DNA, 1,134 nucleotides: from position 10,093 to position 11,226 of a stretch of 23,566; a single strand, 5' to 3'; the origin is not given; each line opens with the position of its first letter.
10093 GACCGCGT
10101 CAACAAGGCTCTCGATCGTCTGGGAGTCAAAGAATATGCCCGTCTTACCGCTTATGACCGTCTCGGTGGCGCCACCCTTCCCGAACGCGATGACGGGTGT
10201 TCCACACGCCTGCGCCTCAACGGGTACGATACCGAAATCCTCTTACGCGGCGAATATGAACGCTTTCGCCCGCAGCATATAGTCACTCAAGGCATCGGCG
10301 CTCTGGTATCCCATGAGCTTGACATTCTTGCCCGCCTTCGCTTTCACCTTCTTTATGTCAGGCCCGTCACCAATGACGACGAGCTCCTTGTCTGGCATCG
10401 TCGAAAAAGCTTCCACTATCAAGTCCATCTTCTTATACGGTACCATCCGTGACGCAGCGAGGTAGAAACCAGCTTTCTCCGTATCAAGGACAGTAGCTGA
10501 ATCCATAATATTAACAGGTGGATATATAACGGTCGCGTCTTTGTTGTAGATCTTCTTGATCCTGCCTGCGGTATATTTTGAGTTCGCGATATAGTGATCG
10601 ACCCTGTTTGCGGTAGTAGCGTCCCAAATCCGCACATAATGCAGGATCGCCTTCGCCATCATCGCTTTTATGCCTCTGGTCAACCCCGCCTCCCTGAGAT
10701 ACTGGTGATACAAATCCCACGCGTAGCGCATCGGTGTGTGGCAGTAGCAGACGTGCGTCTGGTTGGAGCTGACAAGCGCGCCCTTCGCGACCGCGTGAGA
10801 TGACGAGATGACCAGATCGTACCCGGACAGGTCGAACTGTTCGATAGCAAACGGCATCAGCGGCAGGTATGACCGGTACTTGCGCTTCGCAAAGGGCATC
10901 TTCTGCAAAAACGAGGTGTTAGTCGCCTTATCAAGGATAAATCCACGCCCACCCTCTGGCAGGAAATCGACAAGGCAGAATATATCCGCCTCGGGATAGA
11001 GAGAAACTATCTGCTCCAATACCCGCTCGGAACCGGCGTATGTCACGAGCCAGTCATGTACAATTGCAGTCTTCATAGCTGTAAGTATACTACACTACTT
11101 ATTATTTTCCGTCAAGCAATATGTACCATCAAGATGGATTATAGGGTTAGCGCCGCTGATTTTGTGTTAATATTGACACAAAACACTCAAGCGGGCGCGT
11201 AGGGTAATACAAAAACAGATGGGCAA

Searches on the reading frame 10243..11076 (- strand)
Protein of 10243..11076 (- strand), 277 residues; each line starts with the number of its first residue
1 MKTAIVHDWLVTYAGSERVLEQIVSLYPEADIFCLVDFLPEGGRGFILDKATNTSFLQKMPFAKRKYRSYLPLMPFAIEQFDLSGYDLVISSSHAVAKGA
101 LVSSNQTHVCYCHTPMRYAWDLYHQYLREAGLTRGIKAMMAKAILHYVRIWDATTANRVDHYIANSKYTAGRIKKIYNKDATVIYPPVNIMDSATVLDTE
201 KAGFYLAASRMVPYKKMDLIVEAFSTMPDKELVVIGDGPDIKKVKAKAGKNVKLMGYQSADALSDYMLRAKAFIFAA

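Call 35: search_protein_representatives(protein=window:10243-11076:-)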
Query: 277 residues. Proteins with E-value up to 0.001 (for the whole library): 7430; up to 1e-10: 4639; up to 1e-30: 1487. The best 150 are listed.
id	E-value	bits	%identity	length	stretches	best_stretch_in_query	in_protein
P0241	6.8e-110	383.1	63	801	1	2-277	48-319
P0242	1.1e-109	382.4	61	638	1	2-277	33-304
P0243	1.6e-109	381.9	53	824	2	2-277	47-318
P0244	5.2e-106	370.3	57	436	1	2-277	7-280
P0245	1.7e-104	365.4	56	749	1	2-277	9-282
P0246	7.0e-103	360.1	59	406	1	1-277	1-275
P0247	1.5e-102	359.0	58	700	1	1-277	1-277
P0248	4.3e-101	354.2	59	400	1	2-259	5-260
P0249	2.6e-100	351.7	56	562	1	4-277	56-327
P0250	2.6e-100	351.7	53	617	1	2-276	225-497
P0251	1.0e-98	346.4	52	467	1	2-276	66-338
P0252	1.1e-98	346.4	55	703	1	2-277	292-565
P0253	2.2e-98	345.3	57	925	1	2-277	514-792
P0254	2.9e-98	344.9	56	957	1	2-277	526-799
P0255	3.8e-98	344.6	54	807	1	1-276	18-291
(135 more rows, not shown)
